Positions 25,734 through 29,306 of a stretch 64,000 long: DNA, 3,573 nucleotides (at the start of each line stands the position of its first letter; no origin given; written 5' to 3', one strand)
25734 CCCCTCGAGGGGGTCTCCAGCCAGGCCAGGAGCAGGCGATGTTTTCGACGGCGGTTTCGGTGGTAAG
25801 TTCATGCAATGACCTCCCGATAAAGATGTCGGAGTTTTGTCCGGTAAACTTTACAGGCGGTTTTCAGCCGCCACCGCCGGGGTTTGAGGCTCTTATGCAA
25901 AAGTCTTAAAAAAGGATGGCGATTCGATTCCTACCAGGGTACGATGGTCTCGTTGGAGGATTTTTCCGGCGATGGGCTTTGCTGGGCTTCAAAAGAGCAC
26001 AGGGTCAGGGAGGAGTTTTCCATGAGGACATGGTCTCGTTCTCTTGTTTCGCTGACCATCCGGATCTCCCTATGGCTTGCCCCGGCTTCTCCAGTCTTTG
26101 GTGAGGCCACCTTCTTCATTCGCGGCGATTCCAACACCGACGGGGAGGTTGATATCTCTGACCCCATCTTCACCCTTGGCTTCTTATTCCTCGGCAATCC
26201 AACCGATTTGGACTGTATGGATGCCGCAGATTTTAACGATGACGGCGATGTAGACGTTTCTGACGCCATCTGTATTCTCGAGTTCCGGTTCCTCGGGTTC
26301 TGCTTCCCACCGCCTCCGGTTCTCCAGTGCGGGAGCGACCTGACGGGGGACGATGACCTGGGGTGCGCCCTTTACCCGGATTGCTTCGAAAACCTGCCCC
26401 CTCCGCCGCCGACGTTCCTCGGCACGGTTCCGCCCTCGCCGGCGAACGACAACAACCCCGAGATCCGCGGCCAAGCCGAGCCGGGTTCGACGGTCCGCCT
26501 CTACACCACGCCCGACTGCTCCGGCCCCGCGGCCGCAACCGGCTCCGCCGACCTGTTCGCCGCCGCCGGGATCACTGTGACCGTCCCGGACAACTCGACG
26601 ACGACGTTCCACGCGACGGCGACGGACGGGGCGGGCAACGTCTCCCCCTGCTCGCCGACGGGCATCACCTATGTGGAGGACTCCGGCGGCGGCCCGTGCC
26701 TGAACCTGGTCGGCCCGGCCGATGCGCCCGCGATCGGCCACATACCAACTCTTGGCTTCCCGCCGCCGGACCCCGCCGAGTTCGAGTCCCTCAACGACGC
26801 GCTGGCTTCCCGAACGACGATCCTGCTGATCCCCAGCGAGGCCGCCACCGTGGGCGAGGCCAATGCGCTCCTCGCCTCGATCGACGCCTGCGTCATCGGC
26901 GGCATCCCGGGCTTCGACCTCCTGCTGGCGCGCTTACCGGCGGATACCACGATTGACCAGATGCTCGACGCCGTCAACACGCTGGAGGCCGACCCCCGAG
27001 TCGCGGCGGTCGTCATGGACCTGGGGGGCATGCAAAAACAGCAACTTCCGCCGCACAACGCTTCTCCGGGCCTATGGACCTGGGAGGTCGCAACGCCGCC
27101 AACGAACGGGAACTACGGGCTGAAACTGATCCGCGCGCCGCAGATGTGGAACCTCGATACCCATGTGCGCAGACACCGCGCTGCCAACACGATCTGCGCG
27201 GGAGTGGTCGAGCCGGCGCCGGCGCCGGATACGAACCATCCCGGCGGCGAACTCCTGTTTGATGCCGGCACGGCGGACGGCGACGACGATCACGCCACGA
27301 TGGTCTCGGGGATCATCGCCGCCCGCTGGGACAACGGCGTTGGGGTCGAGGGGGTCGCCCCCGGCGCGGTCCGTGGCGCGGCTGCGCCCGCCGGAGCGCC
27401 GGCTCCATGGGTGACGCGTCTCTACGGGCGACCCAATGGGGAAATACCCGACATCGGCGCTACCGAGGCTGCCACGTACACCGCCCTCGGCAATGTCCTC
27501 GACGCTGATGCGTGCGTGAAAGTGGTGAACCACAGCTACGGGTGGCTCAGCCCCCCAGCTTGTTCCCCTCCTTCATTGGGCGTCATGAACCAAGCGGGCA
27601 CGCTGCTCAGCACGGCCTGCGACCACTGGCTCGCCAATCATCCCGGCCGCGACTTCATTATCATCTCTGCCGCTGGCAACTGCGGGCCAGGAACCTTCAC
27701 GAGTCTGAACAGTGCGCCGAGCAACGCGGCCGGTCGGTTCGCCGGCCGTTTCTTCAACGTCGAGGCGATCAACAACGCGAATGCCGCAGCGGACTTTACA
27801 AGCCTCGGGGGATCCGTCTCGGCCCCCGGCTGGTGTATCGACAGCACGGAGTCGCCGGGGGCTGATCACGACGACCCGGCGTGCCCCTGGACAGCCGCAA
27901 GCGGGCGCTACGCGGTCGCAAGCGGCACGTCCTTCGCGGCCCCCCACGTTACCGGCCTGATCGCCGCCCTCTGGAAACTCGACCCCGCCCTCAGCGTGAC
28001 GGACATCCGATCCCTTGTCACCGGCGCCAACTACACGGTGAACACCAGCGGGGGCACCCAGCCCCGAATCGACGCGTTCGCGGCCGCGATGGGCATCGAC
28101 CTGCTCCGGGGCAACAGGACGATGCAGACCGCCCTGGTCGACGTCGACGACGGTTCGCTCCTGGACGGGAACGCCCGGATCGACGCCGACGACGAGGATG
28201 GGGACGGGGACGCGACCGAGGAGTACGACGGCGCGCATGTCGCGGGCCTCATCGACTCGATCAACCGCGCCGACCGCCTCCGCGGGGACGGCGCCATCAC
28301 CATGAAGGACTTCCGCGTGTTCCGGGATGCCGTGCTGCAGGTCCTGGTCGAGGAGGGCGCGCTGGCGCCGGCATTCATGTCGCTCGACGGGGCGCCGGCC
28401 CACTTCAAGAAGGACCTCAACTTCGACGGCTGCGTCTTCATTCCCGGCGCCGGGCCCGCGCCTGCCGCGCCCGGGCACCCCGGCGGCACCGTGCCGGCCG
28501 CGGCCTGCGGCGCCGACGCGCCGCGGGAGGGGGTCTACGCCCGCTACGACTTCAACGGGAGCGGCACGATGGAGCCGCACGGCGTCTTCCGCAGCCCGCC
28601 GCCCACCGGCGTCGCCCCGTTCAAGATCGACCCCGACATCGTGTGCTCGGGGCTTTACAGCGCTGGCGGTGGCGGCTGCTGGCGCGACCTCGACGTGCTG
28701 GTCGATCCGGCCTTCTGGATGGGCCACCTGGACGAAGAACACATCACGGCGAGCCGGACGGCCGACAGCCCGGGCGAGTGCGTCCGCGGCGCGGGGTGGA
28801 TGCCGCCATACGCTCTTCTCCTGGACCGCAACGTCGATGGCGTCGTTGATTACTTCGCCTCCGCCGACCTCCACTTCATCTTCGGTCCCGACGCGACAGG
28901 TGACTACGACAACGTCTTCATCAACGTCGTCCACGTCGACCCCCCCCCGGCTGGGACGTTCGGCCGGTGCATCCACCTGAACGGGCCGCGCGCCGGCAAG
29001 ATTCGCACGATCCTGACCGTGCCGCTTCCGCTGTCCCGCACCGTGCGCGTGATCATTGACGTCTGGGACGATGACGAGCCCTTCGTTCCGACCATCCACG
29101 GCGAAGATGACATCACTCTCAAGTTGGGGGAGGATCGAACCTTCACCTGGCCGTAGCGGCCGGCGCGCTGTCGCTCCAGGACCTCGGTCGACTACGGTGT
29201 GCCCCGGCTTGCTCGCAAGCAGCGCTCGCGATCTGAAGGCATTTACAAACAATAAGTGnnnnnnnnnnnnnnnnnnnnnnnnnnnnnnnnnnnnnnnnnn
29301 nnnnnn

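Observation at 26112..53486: A shared dockerin-like pair + three-Cys tail unit tags four different exoproteins, with no recognisable cohesin partner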

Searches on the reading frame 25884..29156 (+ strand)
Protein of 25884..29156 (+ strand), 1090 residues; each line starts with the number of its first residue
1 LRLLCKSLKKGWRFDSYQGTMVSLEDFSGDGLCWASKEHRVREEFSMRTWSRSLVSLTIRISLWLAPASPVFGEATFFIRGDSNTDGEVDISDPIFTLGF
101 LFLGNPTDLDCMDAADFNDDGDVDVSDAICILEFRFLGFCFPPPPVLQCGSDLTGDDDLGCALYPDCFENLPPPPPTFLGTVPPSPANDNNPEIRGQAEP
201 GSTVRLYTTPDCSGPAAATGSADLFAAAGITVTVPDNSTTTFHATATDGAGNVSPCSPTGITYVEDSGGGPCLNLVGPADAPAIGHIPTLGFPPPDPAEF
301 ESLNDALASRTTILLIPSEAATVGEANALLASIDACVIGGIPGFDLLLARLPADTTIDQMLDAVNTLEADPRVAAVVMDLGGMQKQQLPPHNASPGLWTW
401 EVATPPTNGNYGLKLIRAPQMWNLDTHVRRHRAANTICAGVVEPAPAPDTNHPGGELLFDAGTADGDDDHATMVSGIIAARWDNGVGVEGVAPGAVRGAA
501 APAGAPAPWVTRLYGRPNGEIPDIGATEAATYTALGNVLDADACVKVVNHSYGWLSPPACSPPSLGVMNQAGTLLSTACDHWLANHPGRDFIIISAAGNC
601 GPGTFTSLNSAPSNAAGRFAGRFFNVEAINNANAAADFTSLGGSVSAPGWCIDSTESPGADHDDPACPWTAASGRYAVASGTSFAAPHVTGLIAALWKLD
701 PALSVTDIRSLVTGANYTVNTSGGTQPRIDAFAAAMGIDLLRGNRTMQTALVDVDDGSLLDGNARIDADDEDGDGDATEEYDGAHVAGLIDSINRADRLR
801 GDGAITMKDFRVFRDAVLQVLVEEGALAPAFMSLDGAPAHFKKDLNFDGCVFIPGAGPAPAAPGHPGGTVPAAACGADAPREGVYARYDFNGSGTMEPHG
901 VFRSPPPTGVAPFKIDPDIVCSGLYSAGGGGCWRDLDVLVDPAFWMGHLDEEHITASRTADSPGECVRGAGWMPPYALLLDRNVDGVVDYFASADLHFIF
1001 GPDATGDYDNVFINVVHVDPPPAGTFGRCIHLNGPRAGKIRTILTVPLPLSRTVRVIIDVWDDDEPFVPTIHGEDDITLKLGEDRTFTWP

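Call 12: search_protein_families(library=pfam, proteins=[window:25884-29156:+], max_evalue=0.01)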
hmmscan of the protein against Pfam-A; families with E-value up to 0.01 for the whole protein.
window:25884-29156:+ (1090 aa): 3 families
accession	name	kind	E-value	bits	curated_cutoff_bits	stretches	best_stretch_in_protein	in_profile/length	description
PF00082.27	Peptidase_S8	-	7.6e-20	71.8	21.8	1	464-713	50-270/288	Subtilase family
PF17936.7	Big_6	-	0.00035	21.2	27.6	1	188-255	11-75/83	Bacterial Ig domain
PF19077.6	Big_13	-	0.0074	17.2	27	0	188-260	25-97/102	Bacterial Ig-like domain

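Call 13: search_protein_families(library=ncbifam, proteins=[window:25884-29156:+], max_evalue=0.01)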
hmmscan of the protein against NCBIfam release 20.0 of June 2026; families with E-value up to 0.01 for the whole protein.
window:25884-29156:+ (1090 aa): 3 families
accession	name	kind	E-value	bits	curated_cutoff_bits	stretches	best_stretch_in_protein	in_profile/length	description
TIGR03921.1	T7SS_mycosin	equivalog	4e-12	45.9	278.75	1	439-712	22-259/353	type VII secretion-associated serine protease mycosin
NF033595.1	denti_PrtP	equivalog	2e-10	39.9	300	1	626-713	393-475/606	dentilisin complex serine proteinase subunit PrtP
NF051851.1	AtpSerPepEprS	equivalog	0.00062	17.9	1700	1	466-703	114-324/988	autotransporter serine peptidase EprS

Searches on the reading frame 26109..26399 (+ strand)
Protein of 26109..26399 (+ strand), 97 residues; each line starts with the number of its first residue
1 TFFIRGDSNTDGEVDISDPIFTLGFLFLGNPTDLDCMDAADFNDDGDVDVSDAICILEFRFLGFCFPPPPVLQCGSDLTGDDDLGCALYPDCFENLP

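Call 16: search_protein_families(library=pfam, proteins=[window:26109-26399:+], max_evalue=10)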
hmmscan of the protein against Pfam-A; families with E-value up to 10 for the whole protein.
seq(97 aa): 1 family
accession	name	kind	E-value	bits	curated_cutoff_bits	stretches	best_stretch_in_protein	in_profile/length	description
PF00404.24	Dockerin_1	-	0.68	10.6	22.9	1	6-53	2-49/57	Dockerin type I domain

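Call 17: search_protein_families(library=ncbifam, proteins=[window:26109-26399:+], max_evalue=10)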
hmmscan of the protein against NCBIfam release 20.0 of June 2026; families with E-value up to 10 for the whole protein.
seq(97 aa): 1 family
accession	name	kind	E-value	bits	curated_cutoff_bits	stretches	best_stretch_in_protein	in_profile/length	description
NF049990.1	CellobisidaseCelK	equivalog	0.025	12.7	1700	1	4-57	828-879/889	cellulose 1,4-beta-cellobiosidase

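Call 20: find_homologous_proteins(query=A1, max_evalue=0.001)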
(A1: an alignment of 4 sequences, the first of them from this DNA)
Query A1 (4 sequences) (97 aa, profile of the alignment): 38 proteins with E <= 0.001 among 350 candidates.
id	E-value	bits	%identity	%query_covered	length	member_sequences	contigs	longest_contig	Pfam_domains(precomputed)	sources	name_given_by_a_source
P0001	1.2e-25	107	45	93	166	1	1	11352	PF00404.25,PF05593.20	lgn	-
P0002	6.6e-24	102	43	94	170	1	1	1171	-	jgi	jgi:ELWxxDGT repeat protein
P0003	4.4e-23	99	48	94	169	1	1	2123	-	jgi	jgi:hypothetical protein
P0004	3.7e-21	93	46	91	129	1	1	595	-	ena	-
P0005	9.4e-21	92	47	81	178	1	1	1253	PF22352.3,PF18911.7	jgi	jgi:hypothetical protein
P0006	9.9e-21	92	48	56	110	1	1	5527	-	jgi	jgi:hypothetical protein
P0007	1.9e-20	91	53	93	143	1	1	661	-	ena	-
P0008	1.1e-19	88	50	78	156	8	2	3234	PF24784.2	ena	-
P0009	1.2e-19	88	46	94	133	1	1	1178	PF02412.24,PF00404.25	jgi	jgi:hypothetical protein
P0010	3.7e-19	86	62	85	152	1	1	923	-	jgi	jgi:hypothetical protein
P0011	6.8e-19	86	50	93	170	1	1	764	-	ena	-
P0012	1.1e-18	85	48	92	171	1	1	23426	-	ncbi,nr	ncbi:MAG: hypothetical protein HY721_32720 [Planctomycetes bacterium]|nr:hypothetical protein [Planc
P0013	5.9e-18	83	55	81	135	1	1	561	PF00404.25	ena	-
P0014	1.5e-17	81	57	93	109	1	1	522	-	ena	-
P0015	1.6e-17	81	49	82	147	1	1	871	-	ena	-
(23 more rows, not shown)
